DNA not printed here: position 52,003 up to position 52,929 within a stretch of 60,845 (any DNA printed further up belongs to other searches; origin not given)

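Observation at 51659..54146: A 2.4-kb islet bounded by direct repeats encodes an ABC/OLD-type ATPase, a DUF4276 (Toprim-like) protein and a GIY-YIG nuclease: a candidate uncharacterised defence module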

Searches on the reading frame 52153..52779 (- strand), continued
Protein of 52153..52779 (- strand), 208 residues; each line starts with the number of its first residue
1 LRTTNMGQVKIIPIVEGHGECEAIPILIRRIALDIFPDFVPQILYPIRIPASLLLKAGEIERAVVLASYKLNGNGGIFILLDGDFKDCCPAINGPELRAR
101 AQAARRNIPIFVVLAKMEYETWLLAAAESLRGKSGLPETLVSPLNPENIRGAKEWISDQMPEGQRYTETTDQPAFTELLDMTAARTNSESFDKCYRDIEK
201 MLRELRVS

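Call 43: search_protein_families(library=padloc, alignment_id=A2, max_evalue=0.00001)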
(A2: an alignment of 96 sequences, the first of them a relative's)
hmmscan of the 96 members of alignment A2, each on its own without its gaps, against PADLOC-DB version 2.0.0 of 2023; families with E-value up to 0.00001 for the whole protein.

A. member 1, L141:8754-9383:- (210 aa): 11 families
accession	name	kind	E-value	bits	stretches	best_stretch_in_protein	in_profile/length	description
PDLC04141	capP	-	1.6e-15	55.3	1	77-156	59-124/242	capP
PDLC03954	RmrA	-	2.3e-09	34.7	1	81-157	201-264/380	-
PDLC03944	RmrA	-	4.6e-09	33.8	1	60-155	169-253/384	-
PDLC03945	RmrA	-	5.5e-09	33.7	1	81-165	201-268/394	-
PDLC03949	RmrA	-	1.7e-07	28.5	1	82-157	183-238/363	-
PDLC03948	RmrA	-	6.6e-07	26.6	1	84-153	203-259/397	-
PDLC03951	RmrA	-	9.5e-07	26.1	1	85-156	202-258/400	-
PDLC03953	RmrA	-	1.6e-06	25.6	0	79-155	199-254/373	-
PDLC03947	RmrA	-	2.2e-06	24.8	1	81-153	201-260/383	-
PDLC03952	RmrA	-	2.7e-06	24.5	1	83-153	215-272/395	-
PDLC03946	RmrA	-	9.2e-06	22.6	0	81-157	183-240/357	-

B. families by the number of members that match (of 96 scanned): 321 families (the first 25 are shown)
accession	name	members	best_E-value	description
PDLC04134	mad2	5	1.3e-28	mads_2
PDLC03019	MTase_I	2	6.6e-82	Type I methyltransferase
PDLC03021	MTase_I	2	7.3e-36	Type I methyltransferase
PDLC03025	MTase_I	2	5.4e-23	Type I methyltransferase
PDLC02402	Aga_SIR2-PNTD1-PNTD2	2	6.7e-13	Class I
PDLC02418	Aga_SIR2-Kinase-PNTD1-PNTD2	2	6.3e-11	Class I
PDLC02850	DpdE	2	2e-10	DpdE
PDLC03320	MTase_II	2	2.8e-10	Type II methyltransferase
PDLC04140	mad8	2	3.1e-10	mads_8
PDLC02394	pAgo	2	6.4e-10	-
PDLC03353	MTase_II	2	1.3e-09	Type II methyltransferase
PDLC03947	RmrA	2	2.2e-06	-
PDLC03035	MTase_I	1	4e-258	Type I methyltransferase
PDLC03610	REase_MTase_IIG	1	1e-180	Type IIG restriction enzyme-methyltransferase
PDLC03632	MTase_III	1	6e-177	Type III methyltransferase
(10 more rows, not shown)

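Call 52: search_solved_structures(query=A1, max_evalue=10)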
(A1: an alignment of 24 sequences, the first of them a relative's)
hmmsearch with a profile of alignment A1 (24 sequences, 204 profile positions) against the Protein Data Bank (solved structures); distinct sequences matched with E-value up to 10: 3.
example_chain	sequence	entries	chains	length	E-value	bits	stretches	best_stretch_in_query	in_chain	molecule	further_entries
3rvp_A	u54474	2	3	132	0.21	14.3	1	59-123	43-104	Chemotaxis protein CheY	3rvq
1vlz_A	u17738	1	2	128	0.59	12.9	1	62-123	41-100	CHEY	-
6chy_A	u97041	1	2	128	0.64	12.7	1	62-122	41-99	CHEY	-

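Call 57: predict_structure(alignment_id=A1)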
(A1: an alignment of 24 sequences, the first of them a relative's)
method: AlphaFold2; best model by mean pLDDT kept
length: 203 residues; sequences in the alignment: 24
mean_pLDDT: 85.7   pTM: 0.81
mean pLDDT of the five models: 85.7, 85.5, 83.4, 82.2, 78.4
residues with pLDDT >= 90: 71; 70-90: 125; 50-70: 6; < 50: 1
segments of 3 or more residues with pLDDT < 50: none
pLDDT, mean of each block of 10 residues (from residue 1): 86 79 90 91 86 93 91 81 76 92 88 80 86 88 83 90 80 84 77 91 85
secondary structure, 60 per line:
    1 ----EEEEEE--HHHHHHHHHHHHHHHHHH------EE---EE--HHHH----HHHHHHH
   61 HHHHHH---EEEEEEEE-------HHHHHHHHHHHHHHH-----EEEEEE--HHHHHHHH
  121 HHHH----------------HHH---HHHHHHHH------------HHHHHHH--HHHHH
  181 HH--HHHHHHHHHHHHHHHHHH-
elements in order: E5-10 H13-30 H46-49 H54-66 E70-77 H85-99 E105-110 H113-124 H147-154 H167-173 H176-182 H185-202

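Call 59: fold_search(model_id=the predicted structure, library=pdb)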
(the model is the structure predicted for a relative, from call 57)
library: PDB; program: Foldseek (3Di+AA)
matches with E <= 10: 1222; with E <= 0.001: 0
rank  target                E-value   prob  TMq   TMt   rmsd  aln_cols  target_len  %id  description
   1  1di0_A                9.3e-03  0.93  0.34  0.44   9.6       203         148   11  CRYSTAL STRUCTURE OF LUMAZINE SYNTHASE FROM BRUCELLA ABORTUS (released 2000-04-24)
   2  8uav_A                1.0e-02  0.94  0.35  0.32   9.6       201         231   11  Cryo-EM Structure of Brucella Abortus Lumazine Synthase (BLS) Engineered with Shiga Toxin I subunit B (Stx1B) (released 2025-03-26)
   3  1t13_D                2.0e-02  0.91  0.36  0.46   9.1       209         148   10  Crystal Structure Of Lumazine Synthase From Brucella Abortus Bound To 5-nitro-6-(D-ribitylamino)-2,4(1H,3H) pyrimidine (released 2005-04-19)
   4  6lk2_A                2.2e-02  0.47  0.31  0.19  15.4       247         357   13  Crystal structure of Providencia alcalifaciens 3-dehydroquinate synthase (DHQS) in complex with Mg2+, NAD and chloroge (released 2020-07-29)
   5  1t13_A                2.4e-02  0.92  0.36  0.45   9.2       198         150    9  Crystal Structure Of Lumazine Synthase From Brucella Abortus Bound To 5-nitro-6-(D-ribitylamino)-2,4(1H,3H) pyrimidine (released 2005-04-19)
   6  1di0_E                2.6e-02  0.84  0.34  0.44   9.7       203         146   11  CRYSTAL STRUCTURE OF LUMAZINE SYNTHASE FROM BRUCELLA ABORTUS (released 2000-04-24)
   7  8uaw_A                3.5e-02  0.90  0.31  0.28   5.2       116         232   11  Cryo-EM Structure of Brucella Abortus Lumazine Synthase (BLS) Engineered with Shiga Toxin II subunit B (Stx2B) (released 2025-03-26)
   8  1di0_C                4.7e-02  0.85  0.38  0.49   9.3       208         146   11  CRYSTAL STRUCTURE OF LUMAZINE SYNTHASE FROM BRUCELLA ABORTUS (released 2000-04-24)
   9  6lk2_D                5.3e-02  0.38  0.31  0.20  14.5       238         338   12  Crystal structure of Providencia alcalifaciens 3-dehydroquinate synthase (DHQS) in complex with Mg2+, NAD and chloroge (released 2020-07-29)
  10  1xn1_C                5.7e-02  0.91  0.40  0.52   8.8       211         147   10  Crystal Structure Of Lumazine Synthase From Brucella Abortus (Orthorhombic Form At 3.05 Angstroms) (released 2005-09-27)
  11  7sge_B                6.0e-02  0.80  0.35  0.46   9.2       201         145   10  I53-50 nanoparticle core reconstructed from GPC-I53-50NP by focused refinement (released 2022-10-12)
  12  1xn1_J                6.0e-02  0.80  0.36  0.46   9.1       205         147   11  Crystal Structure Of Lumazine Synthase From Brucella Abortus (Orthorhombic Form At 3.05 Angstroms) (released 2005-09-27)
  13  1di0_D                6.7e-02  0.69  0.34  0.44   9.6       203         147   11  CRYSTAL STRUCTURE OF LUMAZINE SYNTHASE FROM BRUCELLA ABORTUS (released 2000-04-24)
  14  1xn1_E                7.1e-02  0.89  0.40  0.52   8.8       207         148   11  Crystal Structure Of Lumazine Synthase From Brucella Abortus (Orthorhombic Form At 3.05 Angstroms) (released 2005-09-27)
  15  4zwm_A                7.1e-02  0.21  0.25  0.14  17.1       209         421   14  2.3 A resolution crystal structure of the ornithine aminotransferase from Toxoplasma gondii ME49 (released 2015-06-03)
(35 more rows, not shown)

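Call 60: search_protein_families(library=pfam, alignment_id=A1, max_evalue=10)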
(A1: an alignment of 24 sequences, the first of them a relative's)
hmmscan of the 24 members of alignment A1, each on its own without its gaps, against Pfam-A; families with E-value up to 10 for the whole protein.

A. member 1, P0001 (203 aa): 1 family
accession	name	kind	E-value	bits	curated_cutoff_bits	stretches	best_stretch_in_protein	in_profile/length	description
PF14103.11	DUF4276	-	1.6e-08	35.5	30.2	1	10-190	1-188/192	Domain of unknown function (DUF4276)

B. families by the number of members that match (of 24 scanned): 7 families
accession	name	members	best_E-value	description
PF14103.11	DUF4276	24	7.4e-11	Domain of unknown function (DUF4276)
PF13707.11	RloB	5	0.12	RloB-like protein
PF07302.16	AroM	1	0.14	AroM protein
PF08448.16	PAS_4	1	0.19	PAS fold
PF05402.18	PqqD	1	0.22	Coenzyme PQQ synthesis protein D (PqqD)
PF12404.13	DUF3663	1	0.26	Peptidase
PF00484.24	Pro_CA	1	0.27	Carbonic anhydrase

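Call 62: fold_search(model_id=the predicted structure, library=viral)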
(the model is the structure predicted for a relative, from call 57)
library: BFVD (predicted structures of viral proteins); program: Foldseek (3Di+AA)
matches with E <= 10: 936; with E <= 0.001: 0
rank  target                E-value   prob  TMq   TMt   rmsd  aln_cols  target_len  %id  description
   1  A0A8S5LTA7            2.7e-03  0.97  0.39  0.38   8.7       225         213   15  RloB-like protein [Myoviridae sp. ct25F5]
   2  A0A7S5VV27            1.4e-02  0.35  0.24  0.27  16.1       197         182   16  (no name in the UniProt tables at hand)
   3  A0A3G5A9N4            1.8e-02  0.63  0.35  0.17  10.2       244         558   10  Uncharacterized protein [Hyperionvirus sp.]
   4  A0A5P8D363            2.9e-02  0.44  0.32  0.23  15.3       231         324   15  (no name in the UniProt tables at hand)
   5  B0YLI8                5.0e-02  0.23  0.30  0.20  18.0       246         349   14  Virion protein [Glossina hytrovirus (isolate Glossina pallidipes/Ethiopia/Seibersdorf/-)]
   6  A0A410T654            5.3e-02  0.25  0.25  0.18  16.2       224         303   11  (no name in the UniProt tables at hand)
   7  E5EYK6                6.6e-02  0.28  0.26  0.25  14.7       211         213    9  (no name in the UniProt tables at hand)
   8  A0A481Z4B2            7.9e-02  0.23  0.26  0.19  15.4       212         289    8  Uncharacterized protein [Pithovirus LCPAC104]
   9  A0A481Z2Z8            8.9e-02  0.41  0.24  0.26   8.8       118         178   12  Uncharacterized protein [Pithovirus LCPAC101]
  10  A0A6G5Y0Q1            9.4e-02  0.25  0.30  0.17   9.3       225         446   13  (no name in the UniProt tables at hand)
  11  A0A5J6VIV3            1.0e-01  0.30  0.32  0.15  17.2       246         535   10  G domain-containing protein (Fragment) [Megaviridae environmental sample]
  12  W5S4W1                1.1e-01  0.66  0.29  0.33   5.8       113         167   10  Uncharacterized protein [Pithovirus sibericum]
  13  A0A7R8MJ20            1.1e-01  0.72  0.28  0.42   5.7       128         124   12  (no name in the UniProt tables at hand)
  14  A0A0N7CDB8            1.1e-01  0.14  0.25  0.13  14.5       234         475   12  Uncharacterized protein [Salmonella phage 38]
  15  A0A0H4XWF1            1.3e-01  0.47  0.27  0.18   7.7       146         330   10  Uncharacterized protein [Salmon gill poxvirus]
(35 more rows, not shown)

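Call 73: search_dna_similar(query=window:52153-52764:-, collection=plasmids, mode=protein, max_rows=12)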
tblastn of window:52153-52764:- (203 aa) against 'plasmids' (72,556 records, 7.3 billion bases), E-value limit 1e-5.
Records with a match: 3; places in all: 3; records where one place covers at least 80% of the query: 3.
Best place of each record, by identity: <60% 3.
By first word of the organism name: Streptomyces 3.
By predicted mobility (MOB-suite, as given by PLSDB): non-mobilizable 3.
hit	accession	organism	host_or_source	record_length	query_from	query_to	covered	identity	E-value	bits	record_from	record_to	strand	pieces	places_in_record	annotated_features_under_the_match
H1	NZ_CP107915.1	Streptomyces sp. NBC_00445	-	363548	6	197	95%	39.6%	4e-34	134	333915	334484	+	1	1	DUF4276 family protein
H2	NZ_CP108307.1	Streptomyces sp. NBC_00015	-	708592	6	197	95%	35.9%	5e-33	131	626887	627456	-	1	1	DUF4276 family protein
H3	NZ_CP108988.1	Streptomyces sp. NBC_00723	-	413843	6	197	95%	35.9%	7e-33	131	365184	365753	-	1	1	DUF4276 family protein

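Call 74: search_dna_similar(query=window:52153-52764:-, collection=phages, mode=protein, max_rows=10)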
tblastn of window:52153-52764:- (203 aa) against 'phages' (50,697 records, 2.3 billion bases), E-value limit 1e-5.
Records with a match: 1; places in all: 1; records where one place covers at least 80% of the query: 1.
Best place of each record, by identity: <60% 1.
By first word of the organism name: Bacteriophage 1.
By host as written in the record: - 1.
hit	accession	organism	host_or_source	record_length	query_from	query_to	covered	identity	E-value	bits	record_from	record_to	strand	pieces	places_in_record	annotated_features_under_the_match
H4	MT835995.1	Bacteriophage sp.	human fecal samples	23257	4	198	96%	35.3%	8e-18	86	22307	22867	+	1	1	record has no annotation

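Call 75: get_annotated_region(hit=H1, flank=5000)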
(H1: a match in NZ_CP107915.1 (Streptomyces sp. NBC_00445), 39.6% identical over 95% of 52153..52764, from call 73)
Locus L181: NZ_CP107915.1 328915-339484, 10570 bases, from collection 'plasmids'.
description: Streptomyces sp. NBC_00445 plasmid unnamed1, complete sequence
organism: Streptomyces sp. NBC_00445 (NCBI taxid 2975745)
taxonomy: Bacteria; Actinomycetota; Actinomycetes; Kitasatosporales; Streptomycetaceae; Streptomyces; Streptomyces sp. NBC 00445
host: -; source: -; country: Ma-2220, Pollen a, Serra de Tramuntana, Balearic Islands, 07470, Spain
typing (MOB-suite, as given by PLSDB): non-mobilizable
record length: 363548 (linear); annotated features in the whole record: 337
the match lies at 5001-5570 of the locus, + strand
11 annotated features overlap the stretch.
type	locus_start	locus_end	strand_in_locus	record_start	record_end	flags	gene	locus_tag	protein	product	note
CDS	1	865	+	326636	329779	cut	-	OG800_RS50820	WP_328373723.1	error-prone DNA polymerase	GO:0006260 - DNA replication [Evidence IEA]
CDS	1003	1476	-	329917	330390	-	-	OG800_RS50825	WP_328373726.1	hypothetical protein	-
CDS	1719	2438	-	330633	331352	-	-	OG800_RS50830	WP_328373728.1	hypothetical protein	-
CDS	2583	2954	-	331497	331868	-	-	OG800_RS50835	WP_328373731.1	fic family toxin-antitoxin system, toxin component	-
CDS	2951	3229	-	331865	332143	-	-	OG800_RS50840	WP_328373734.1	hypothetical protein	-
CDS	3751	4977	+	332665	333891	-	-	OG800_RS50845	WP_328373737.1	AAA family ATPase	-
CDS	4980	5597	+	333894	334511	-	-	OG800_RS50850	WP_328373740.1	DUF4276 family protein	-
CDS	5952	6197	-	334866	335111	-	-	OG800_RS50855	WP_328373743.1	hypothetical protein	-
CDS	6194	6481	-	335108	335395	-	-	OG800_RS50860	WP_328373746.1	hypothetical protein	-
CDS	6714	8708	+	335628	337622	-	-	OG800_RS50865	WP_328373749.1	AAA family ATPase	-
CDS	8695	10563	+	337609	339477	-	-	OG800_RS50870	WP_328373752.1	ATP-dependent helicase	-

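Call 79: search_protein_families(library=pfam, proteins=[L141:5628-8693:+, L009:6713-8140:+, L114:5612-6277:+, L126:5688-6302:+, L153:4956-6803:+, L096:835-1440:+, L099:668-1990:+, L103:3882-4424:+, L105:934-1479:+, L113:3078-3866:+], max_evalue=0.01)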
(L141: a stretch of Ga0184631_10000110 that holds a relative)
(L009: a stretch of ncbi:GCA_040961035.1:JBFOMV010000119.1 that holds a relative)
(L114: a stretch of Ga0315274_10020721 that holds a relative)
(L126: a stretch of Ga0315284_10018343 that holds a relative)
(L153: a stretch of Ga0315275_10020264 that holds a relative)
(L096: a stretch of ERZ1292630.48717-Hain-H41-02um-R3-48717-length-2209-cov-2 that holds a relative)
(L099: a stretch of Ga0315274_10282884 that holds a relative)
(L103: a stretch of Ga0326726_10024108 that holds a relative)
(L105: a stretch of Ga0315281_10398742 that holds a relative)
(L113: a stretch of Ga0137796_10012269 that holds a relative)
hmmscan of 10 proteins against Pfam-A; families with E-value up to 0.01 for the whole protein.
L141:5628-8693:+ (1022 aa): 1 family
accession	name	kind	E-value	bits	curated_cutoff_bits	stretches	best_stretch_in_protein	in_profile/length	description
PF04851.21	ResIII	-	5.1e-05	23.7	22.5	1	184-332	28-141/164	Type III restriction enzyme, res subunit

L009:6713-8140:+ (476 aa): 0 families

L114:5612-6277:+ (222 aa): 1 family
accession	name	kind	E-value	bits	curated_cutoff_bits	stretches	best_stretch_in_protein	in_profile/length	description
PF02481.21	DNA_processg_A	-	7.4e-09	35.5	29.6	1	16-172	7-164/212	DNA recombination-mediator protein A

L126:5688-6302:+ (205 aa): 0 families

L153:4956-6803:+ (616 aa): 2 families
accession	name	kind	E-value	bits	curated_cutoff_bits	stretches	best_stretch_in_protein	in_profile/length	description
PF01314.23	AFOR_C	-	3.2e-55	188.3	27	1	298-616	36-351/385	Aldehyde ferredoxin oxidoreductase, domains 2 & 3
PF02730.20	AFOR_N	-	1.3e-50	172.4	29.8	1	16-238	4-198/199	Aldehyde ferredoxin oxidoreductase, N-terminal domain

L096:835-1440:+ (202 aa): 1 family
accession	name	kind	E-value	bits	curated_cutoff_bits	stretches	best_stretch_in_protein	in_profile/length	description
PF03352.18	Adenine_glyco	-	7.9e-80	267.3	25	1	13-189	1-176/177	Methyladenine glycosylase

L099:668-1990:+ (441 aa): 1 family
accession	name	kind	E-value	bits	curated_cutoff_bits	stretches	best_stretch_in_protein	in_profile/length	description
PF04015.17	DUF362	-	1.4e-26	94.3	24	1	120-360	14-199/200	Domain of unknown function (DUF362)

L103:3882-4424:+ (181 aa): 1 family
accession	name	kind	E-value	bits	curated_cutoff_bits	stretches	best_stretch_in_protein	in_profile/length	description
PF01555.25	N6_N4_Mtase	-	3.7e-14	53.6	26.7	1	61-158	1-76/221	DNA methylase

L105:934-1479:+ (182 aa): 3 families
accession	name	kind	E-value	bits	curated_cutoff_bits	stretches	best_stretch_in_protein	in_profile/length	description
PF12706.13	Lactamase_B_2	-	5.6e-09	36.3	27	1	104-168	3-68/200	Beta-lactamase superfamily domain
PF13483.12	Lactamase_B_3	-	1.6e-08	35.1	24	1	87-168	2-69/160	Beta-lactamase superfamily domain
PF00753.33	Lactamase_B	-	0.0028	18.1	22.7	1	94-146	8-57/196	Metallo-beta-lactamase superfamily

L113:3078-3866:+ (263 aa): 3 families
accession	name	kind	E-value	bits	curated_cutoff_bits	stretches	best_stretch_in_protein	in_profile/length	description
PF01121.26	CoaE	-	2e-56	191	27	1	53-230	2-177/180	Dephospho-CoA kinase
PF13671.12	AAA_33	-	0.0012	19.6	27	0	54-176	2-89/143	AAA domain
PF13238.12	AAA_18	-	0.0014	19.5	29.4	1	54-203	1-125/128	AAA domain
